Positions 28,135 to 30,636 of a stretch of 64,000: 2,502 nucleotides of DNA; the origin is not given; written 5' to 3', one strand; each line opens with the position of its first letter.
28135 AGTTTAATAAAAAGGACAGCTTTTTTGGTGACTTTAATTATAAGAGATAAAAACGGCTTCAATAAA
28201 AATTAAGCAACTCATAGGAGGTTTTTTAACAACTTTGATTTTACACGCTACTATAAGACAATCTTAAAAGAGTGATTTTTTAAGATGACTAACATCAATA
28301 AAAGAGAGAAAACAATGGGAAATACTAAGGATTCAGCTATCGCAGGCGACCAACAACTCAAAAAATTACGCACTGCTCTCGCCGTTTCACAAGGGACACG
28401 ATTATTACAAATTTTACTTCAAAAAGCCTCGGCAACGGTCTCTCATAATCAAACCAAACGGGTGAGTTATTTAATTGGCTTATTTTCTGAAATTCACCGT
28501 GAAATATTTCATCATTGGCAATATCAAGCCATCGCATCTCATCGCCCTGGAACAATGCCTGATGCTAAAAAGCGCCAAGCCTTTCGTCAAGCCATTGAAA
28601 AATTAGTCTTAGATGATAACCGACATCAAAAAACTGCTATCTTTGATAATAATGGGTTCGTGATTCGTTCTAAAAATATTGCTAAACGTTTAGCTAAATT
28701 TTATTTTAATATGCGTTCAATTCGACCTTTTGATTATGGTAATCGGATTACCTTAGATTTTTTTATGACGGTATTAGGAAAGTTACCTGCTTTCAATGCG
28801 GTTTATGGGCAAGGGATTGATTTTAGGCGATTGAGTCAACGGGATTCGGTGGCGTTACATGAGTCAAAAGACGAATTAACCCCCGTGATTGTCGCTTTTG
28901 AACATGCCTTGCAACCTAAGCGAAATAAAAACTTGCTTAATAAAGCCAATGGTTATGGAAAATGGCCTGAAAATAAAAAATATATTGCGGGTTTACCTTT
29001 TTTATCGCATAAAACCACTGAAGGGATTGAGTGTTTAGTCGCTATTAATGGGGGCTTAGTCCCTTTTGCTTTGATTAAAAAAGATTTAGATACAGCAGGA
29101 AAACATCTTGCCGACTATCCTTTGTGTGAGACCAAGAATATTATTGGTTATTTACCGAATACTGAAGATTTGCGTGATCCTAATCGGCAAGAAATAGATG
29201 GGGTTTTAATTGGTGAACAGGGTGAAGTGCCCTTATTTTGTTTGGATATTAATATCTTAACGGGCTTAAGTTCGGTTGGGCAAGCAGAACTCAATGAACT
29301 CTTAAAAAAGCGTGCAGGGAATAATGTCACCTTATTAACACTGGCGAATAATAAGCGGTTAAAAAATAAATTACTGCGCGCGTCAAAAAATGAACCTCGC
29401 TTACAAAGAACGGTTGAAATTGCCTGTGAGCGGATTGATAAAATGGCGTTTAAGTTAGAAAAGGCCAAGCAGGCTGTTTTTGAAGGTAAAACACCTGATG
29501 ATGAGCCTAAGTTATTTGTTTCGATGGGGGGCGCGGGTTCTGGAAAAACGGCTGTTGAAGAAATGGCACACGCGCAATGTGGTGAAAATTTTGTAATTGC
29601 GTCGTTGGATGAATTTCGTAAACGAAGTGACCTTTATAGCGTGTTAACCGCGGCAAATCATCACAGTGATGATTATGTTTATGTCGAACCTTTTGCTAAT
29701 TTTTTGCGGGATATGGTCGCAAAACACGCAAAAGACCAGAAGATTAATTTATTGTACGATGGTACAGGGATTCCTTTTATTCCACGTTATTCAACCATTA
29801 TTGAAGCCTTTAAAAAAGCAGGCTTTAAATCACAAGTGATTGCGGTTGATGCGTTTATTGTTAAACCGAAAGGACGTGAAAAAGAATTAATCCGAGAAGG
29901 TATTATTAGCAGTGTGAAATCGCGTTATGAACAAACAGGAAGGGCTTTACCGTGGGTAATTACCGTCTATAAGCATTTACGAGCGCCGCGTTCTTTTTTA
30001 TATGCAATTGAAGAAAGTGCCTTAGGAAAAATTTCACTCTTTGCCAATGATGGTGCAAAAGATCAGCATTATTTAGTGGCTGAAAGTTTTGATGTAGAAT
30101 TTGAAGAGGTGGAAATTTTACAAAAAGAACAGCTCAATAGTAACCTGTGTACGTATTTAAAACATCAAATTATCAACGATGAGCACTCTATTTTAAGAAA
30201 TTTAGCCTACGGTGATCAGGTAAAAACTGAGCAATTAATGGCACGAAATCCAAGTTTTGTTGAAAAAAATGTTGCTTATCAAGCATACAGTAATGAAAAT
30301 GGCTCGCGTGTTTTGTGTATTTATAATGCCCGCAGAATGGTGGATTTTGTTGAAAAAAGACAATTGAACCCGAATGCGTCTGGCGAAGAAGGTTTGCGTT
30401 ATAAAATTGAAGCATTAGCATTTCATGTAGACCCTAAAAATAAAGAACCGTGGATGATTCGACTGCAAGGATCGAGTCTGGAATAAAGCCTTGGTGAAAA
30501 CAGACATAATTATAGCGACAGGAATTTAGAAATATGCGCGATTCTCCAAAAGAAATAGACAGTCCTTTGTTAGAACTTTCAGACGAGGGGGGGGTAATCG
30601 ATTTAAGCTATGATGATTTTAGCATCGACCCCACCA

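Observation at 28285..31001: Long zeta-toxin-family kinase with a degenerate Fic/Doc-like N-terminal region, paired with a canonical PilZ protein instead of an epsilon-type antidote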

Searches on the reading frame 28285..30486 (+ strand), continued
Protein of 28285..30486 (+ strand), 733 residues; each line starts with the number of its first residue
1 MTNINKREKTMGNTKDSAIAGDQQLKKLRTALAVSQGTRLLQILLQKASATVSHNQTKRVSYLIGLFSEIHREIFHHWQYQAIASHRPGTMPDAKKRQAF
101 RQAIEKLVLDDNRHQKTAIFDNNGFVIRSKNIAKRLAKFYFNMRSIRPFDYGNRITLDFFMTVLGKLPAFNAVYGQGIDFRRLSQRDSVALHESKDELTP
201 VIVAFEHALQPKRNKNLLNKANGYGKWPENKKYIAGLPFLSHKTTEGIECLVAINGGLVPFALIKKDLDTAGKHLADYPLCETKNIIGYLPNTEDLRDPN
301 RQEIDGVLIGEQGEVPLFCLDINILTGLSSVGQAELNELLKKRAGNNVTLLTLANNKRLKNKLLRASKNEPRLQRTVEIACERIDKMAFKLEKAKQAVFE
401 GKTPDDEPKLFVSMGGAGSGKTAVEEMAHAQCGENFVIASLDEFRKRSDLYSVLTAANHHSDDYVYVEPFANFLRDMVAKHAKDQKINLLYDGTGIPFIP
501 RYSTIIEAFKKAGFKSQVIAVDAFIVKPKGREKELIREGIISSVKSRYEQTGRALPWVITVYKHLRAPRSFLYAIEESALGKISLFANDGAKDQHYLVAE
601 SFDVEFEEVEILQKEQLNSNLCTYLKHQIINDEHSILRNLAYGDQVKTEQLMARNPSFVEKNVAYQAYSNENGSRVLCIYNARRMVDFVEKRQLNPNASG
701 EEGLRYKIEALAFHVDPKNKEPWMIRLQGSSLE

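Call 61: find_encoding_contigs(protein=P0149, flank=6000, max_places=2)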
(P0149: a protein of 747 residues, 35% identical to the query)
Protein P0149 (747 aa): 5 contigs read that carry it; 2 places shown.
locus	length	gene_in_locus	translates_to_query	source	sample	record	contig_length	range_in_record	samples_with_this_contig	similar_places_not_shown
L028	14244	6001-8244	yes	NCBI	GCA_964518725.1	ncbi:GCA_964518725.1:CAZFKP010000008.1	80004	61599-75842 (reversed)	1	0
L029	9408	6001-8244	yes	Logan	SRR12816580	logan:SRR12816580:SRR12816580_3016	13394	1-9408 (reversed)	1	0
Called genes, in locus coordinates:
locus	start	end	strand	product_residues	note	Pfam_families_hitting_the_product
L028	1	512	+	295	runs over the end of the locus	PF01678:DAP_epimerase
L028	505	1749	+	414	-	PF00919:UPF0004, PF04055:Radical_SAM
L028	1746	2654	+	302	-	PF02881:SRP54_N, PF13401:AAA_22 (faint), PF13604:AAA_30 (weak), PF00448:SRP54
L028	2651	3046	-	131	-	-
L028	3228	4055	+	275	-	PF00669:Flagellin_N, PF00700:Flagellin_C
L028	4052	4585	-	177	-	PF00156:Pribosyltran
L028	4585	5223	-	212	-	PF13717:Zn_ribbon_4, PF13719:Zn_ribbon_5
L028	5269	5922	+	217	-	PF13481:AAA_25, PF00005:ABC_tran, PF13304:AAA_21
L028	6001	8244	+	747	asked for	PF06414:Zeta_toxin (faint)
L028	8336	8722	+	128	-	PF01127:Sdh_cyt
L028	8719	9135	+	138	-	PF01127:Sdh_cyt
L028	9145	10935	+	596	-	PF00890:FAD_binding_2, PF01266:DAO (faint), PF02910:Succ_DH_flav_C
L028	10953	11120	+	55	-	-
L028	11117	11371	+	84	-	-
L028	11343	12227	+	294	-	PF01435:Peptidase_M48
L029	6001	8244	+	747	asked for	PF06414:Zeta_toxin (faint)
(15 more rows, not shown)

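Call 62: find_encoding_contigs(protein=P0166, flank=6000, max_places=2)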
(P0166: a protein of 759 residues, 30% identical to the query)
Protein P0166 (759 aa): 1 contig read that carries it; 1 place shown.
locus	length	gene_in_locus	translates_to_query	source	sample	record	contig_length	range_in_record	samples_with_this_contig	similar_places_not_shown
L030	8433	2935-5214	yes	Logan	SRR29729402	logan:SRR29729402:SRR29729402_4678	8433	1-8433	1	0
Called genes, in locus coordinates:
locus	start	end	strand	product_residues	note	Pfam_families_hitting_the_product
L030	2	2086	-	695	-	?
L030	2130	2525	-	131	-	PF15919:HicB_lk_antitox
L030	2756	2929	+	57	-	-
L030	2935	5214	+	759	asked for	-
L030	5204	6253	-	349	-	PF00730:HhH-GPD, PF14815:NUDIX_4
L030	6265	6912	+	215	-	PF25182:NonGDSL (weak), PF00657:Lipase_GDSL, PF13472:Lipase_GDSL_2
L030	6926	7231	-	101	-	PF05016:ParE_toxin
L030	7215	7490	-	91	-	-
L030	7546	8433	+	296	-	?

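Call 72: search_protein_families(library=padloc, proteins=[window:28285-30483:+], max_evalue=0.01)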
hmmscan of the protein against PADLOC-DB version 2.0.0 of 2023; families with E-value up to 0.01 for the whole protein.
window:28285-30483:+ (733 aa): 0 families

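Call 73: search_protein_families(library=phrogs, proteins=[window:28285-30483:+], max_evalue=0.01)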
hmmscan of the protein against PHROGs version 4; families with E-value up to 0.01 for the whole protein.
window:28285-30483:+ (733 aa): 1 family
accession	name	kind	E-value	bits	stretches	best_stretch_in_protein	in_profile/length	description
phrog_25145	-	unknown function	5.7e-05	23.4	1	403-520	103-218/308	-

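Call 74: search_solved_structures(query=A3, max_evalue=10, show_alignments=2)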
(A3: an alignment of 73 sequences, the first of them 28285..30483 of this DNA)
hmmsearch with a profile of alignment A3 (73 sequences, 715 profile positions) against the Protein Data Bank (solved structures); distinct sequences matched with E-value up to 10: 31.
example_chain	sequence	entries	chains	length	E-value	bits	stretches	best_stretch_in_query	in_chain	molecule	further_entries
4lu4_A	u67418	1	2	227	4.8e-09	38.3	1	82-194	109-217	Putative cell filamentation protein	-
4n67_A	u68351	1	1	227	4.9e-09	38.3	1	82-194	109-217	Putative cell filamentation protein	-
5eu0_A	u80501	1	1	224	8.6e-08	34.1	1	14-188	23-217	Bartonella effector protein (Bep) substrate of VirB T4SS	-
1gvn_B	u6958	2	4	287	9.4e-08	34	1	368-502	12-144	ZETA | Zeta-toxin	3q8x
4wgj_A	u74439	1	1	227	7.3e-07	31.1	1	54-195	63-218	BepC protein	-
2p5t_B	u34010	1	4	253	8.1e-07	30.9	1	369-502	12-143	PezT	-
4py3_A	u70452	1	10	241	1.8e-06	29.7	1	51-208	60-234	Bartonella effector protein (Bep) substrate of VirB T4SS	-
5jff_A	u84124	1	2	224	3.6e-06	28.8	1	53-191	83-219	Probable adenosine monophosphate-protein transferase fic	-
4nps_A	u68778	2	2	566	3.7e-06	28.7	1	14-369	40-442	Bartonella effector protein (Bep) substrate of VirB T4SS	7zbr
5jfz_A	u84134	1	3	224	3.8e-06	28.7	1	53-191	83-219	Probable adenosine monophosphate-protein transferase fic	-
2vza_A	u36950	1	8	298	4.5e-06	28.5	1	12-199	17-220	CELL FILAMENTATION PROTEIN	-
5nh2_A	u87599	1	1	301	4.6e-06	28.4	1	12-199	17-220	Adenosine monophosphate-protein transferase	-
2jk8_A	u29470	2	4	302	5.1e-06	28.3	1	12-199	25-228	PUTATIVE CELL FILAMENTATION PROTEIN (BEPA PROTEIN) | CELL FILAMENTATION PROTEIN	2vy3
3zcb_A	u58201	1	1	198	1.3e-05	26.9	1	50-169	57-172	ADENOSINE MONOPHOSPHATE-PROTEIN TRANSFERASE VBHT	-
3shg_A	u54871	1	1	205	1.4e-05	26.8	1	50-169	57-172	VbhT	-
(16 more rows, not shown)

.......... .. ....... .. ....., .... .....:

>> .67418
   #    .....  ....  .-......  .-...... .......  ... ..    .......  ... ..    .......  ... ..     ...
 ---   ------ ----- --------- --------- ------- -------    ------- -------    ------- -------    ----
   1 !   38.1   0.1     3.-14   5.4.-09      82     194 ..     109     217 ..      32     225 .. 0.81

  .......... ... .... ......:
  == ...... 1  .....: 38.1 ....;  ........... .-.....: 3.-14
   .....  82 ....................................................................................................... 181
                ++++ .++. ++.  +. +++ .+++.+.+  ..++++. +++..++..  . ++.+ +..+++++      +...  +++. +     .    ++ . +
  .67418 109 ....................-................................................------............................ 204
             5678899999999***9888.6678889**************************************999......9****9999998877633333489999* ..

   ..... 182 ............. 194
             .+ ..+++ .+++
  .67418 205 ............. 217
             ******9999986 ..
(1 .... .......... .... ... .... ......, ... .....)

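Call 89: search_protein_families(library=pfam, proteins=[P0211, P0227, P0250, P0264, P0246, P0224, P0225], max_evalue=0.001)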
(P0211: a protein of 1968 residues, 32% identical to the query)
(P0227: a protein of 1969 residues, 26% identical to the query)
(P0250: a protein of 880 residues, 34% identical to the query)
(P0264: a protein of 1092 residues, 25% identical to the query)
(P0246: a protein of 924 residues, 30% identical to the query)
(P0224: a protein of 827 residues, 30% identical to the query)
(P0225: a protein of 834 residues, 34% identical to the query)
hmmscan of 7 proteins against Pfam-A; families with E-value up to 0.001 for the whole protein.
P0211 (1968 aa): 0 families

P0227 (1969 aa): 1 family
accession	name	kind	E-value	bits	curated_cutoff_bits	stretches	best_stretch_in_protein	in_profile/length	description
PF00311.23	PEPcase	-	0.00014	20.4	22.4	0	934-1170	213-440/919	Phosphoenolpyruvate carboxylase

P0250 (880 aa): 7 families
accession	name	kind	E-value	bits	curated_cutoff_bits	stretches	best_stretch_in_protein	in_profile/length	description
PF06414.18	Zeta_toxin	-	9e-94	312.9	22.3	2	25-214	10-198/199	Zeta toxin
PF13154.11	DUF3991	-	1.1e-11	45.4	24.5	1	663-746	1-68/74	Protein of unknown function (DUF3991)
PF13155.12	Toprim_2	-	1.3e-09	38.7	22.1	1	761-848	1-88/88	Toprim-like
PF13671.12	AAA_33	-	9.4e-08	32.9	27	0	36-170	3-131/143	AAA domain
PF07693.20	KAP_NTPase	-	2e-06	27.7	20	0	318-405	18-84/293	KAP family P-loop domain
PF13238.12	AAA_18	-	0.00025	22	29.4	0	36-87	2-45/128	AAA domain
PF00004.35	AAA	-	0.00025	21.9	21.2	0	36-89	2-38/131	ATPase family associated with various cellular activities (AAA)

P0264 (1092 aa): 2 families
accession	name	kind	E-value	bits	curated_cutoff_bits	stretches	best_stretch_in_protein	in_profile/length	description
PF06414.18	Zeta_toxin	-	1.7e-51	175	22.3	2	316-486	10-184/199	Zeta toxin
PF13671.12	AAA_33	-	3.2e-10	40.9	27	2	326-467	3-139/143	AAA domain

P0246 (924 aa): 1 family
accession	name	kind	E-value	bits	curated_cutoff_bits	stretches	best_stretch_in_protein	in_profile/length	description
PF06414.18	Zeta_toxin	-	1.8e-08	34.5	22.3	1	526-676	16-167/199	Zeta toxin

P0224 (827 aa): 1 family
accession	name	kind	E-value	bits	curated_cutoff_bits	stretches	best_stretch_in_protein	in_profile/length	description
PF06414.18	Zeta_toxin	-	3e-06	27.3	22.3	1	457-628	8-177/199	Zeta toxin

P0225 (834 aa): 1 family
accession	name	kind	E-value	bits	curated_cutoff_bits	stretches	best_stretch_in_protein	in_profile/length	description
PF06414.18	Zeta_toxin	-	6.1e-08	32.8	22.3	1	473-657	16-186/199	Zeta toxin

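Call 95: search_protein_families(library=pfam, proteins=[L001:8249-8953:+, L012:229-696:+, L013:7146-7910:+, L013:7925-8368:+, L015:7194-7445:+, L017:6740-7219:-, L018:5541-6236:-, L018:2391-2807:-, L020:5247-5918:-, L020:5969-6448:-], max_evalue=0.001)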
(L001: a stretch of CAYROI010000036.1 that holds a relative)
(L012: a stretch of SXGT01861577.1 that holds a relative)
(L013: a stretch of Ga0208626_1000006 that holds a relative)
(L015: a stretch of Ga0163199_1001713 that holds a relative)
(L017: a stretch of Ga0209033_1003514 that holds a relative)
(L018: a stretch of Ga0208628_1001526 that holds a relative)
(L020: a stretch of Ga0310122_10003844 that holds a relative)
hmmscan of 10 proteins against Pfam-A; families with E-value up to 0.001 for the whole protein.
L001:8249-8953:+ (234 aa): 12 families
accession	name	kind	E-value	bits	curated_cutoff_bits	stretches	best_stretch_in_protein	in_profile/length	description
PF13489.12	Methyltransf_23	-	6.8e-24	84.9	27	1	41-201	12-161/164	Methyltransferase domain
PF08241.18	Methyltransf_11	-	2.8e-20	73.2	21.2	1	54-150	1-95/95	Methyltransferase domain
PF13649.12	Methyltransf_25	-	1.6e-17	64.4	27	1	53-146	1-97/97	Methyltransferase domain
PF08242.18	Methyltransf_12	-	1.3e-16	61.5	30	1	54-148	1-98/98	Methyltransferase domain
PF13847.12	Methyltransf_31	-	3.7e-13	49.8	27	1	49-161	3-114/145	Methyltransferase domain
PF02353.26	CMAS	-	2.1e-09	37.6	27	1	30-159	42-173/273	Mycolic acid cyclopropane synthetase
PF01209.24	Ubie_methyltran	-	3.2e-07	30.4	20.1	1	41-151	39-152/233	ubiE/COQ5 methyltransferase family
PF06325.19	PrmA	-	1.4e-06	28.4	22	1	37-153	150-261/296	Ribosomal protein L11 methyltransferase (PrmA)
PF07021.18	MetW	-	5.6e-06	26.6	21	1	49-141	13-101/193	Methionine biosynthesis protein MetW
PF08003.17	Methyltransf_9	-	1.4e-05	24.7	23.8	1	44-153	110-220/315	Protein of unknown function (DUF1698)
PF05219.18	DREV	-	9.6e-05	22.1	26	1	46-151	91-187/265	DREV methyltransferase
PF05724.17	TPMT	-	0.00039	20.6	26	1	19-84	8-72/218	Thiopurine S-methyltransferase (TPMT)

L012:229-696:+ (155 aa): 0 families

L013:7146-7910:+ (254 aa): 0 families

L013:7925-8368:+ (147 aa): 1 family
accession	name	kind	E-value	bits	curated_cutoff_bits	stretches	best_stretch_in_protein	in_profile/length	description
PF00582.32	Usp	-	7.5e-30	104.8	24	1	4-143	2-141/141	Universal stress protein family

L015:7194-7445:+ (83 aa): 0 families

L017:6740-7219:- (159 aa): 1 family
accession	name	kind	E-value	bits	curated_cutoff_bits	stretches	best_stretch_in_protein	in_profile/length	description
PF00254.34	FKBP_C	-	1.8e-09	38.2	21.1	1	4-102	6-74/94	FKBP-type peptidyl-prolyl cis-trans isomerase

L018:5541-6236:- (231 aa): 0 families

L018:2391-2807:- (138 aa): 1 family
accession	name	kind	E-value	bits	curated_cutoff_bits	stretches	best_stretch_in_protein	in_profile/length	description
PF00072.30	Response_reg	-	1.2e-05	25.8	30.2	1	22-99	22-98/111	Response regulator receiver domain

L020:5247-5918:- (223 aa): 2 families
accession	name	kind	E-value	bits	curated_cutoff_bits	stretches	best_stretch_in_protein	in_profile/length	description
PF06026.20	Rib_5-P_isom_A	-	1.9e-49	168.1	26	1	49-213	2-169/173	Ribose 5-phosphate isomerase A (phosphoriboisomerase A)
PF00455.28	DeoRC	-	3.6e-07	30.7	31.8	1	2-56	4-55/160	DeoR C terminal sensor domain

L020:5969-6448:- (159 aa): 3 families
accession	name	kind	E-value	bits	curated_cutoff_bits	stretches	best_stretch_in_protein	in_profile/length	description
PF00578.27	AhpC-TSA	-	7e-34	116.9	26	1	6-133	3-123/124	AhpC/TSA family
PF08534.16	Redoxin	-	1.7e-19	70.5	26.6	1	5-145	3-145/148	Redoxin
PF13911.12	AhpC-TSA_2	-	0.00018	22.3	27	1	53-116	3-65/114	AhpC/TSA antioxidant enzyme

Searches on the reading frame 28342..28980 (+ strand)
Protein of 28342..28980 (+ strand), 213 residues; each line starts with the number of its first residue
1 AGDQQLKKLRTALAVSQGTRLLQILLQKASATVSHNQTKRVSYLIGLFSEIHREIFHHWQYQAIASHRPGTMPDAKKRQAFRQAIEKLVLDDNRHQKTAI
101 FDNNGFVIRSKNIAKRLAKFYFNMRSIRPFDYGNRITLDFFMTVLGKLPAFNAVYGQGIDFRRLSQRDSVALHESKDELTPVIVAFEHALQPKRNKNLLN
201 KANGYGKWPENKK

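Call 57: search_solved_structures(query=A5, max_evalue=10, show_alignments=4)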
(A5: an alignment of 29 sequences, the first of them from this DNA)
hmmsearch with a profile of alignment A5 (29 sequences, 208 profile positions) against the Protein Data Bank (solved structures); distinct sequences matched with E-value up to 10: 22.
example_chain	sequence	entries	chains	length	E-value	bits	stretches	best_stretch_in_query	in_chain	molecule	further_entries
4lu4_A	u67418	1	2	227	2.4e-06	30.7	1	91-189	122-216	Putative cell filamentation protein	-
4n67_A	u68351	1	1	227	2.6e-06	30.6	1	91-189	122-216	Putative cell filamentation protein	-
5jff_A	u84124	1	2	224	9.7e-06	28.7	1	49-142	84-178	Probable adenosine monophosphate-protein transferase fic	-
5jfz_A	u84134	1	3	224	1e-05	28.6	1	49-142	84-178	Probable adenosine monophosphate-protein transferase fic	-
4wgj_A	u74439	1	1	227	0.00016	24.7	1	83-185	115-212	BepC protein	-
5eu0_A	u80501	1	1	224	0.00019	24.5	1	92-147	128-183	Bartonella effector protein (Bep) substrate of VirB T4SS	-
8wt0_A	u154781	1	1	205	0.0005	23.1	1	9-146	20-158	Cell filamentation protein Fic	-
2vza_A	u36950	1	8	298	0.00062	22.8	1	9-183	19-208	CELL FILAMENTATION PROTEIN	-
5nh2_A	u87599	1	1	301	0.00073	22.6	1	9-183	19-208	Adenosine monophosphate-protein transferase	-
2jk8_A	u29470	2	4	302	0.00073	22.6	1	9-183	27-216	PUTATIVE CELL FILAMENTATION PROTEIN (BEPA PROTEIN) | CELL FILAMENTATION PROTEIN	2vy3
3zcb_A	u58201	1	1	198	0.0012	21.9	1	46-164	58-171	ADENOSINE MONOPHOSPHATE-PROTEIN TRANSFERASE VBHT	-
3shg_A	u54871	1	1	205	0.0012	21.8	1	46-164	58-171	VbhT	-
3zc7_A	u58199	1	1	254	0.0021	21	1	46-164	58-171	ADENOSINE MONOPHOSPHATE-PROTEIN TRANSFERASE VBHT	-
4py3_A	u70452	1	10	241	0.0026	20.8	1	83-195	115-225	Bartonella effector protein (Bep) substrate of VirB T4SS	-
4xi8_A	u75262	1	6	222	0.055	16.4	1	67-147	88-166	Bartonella effector protein (Bep) substrate of VirB T4SS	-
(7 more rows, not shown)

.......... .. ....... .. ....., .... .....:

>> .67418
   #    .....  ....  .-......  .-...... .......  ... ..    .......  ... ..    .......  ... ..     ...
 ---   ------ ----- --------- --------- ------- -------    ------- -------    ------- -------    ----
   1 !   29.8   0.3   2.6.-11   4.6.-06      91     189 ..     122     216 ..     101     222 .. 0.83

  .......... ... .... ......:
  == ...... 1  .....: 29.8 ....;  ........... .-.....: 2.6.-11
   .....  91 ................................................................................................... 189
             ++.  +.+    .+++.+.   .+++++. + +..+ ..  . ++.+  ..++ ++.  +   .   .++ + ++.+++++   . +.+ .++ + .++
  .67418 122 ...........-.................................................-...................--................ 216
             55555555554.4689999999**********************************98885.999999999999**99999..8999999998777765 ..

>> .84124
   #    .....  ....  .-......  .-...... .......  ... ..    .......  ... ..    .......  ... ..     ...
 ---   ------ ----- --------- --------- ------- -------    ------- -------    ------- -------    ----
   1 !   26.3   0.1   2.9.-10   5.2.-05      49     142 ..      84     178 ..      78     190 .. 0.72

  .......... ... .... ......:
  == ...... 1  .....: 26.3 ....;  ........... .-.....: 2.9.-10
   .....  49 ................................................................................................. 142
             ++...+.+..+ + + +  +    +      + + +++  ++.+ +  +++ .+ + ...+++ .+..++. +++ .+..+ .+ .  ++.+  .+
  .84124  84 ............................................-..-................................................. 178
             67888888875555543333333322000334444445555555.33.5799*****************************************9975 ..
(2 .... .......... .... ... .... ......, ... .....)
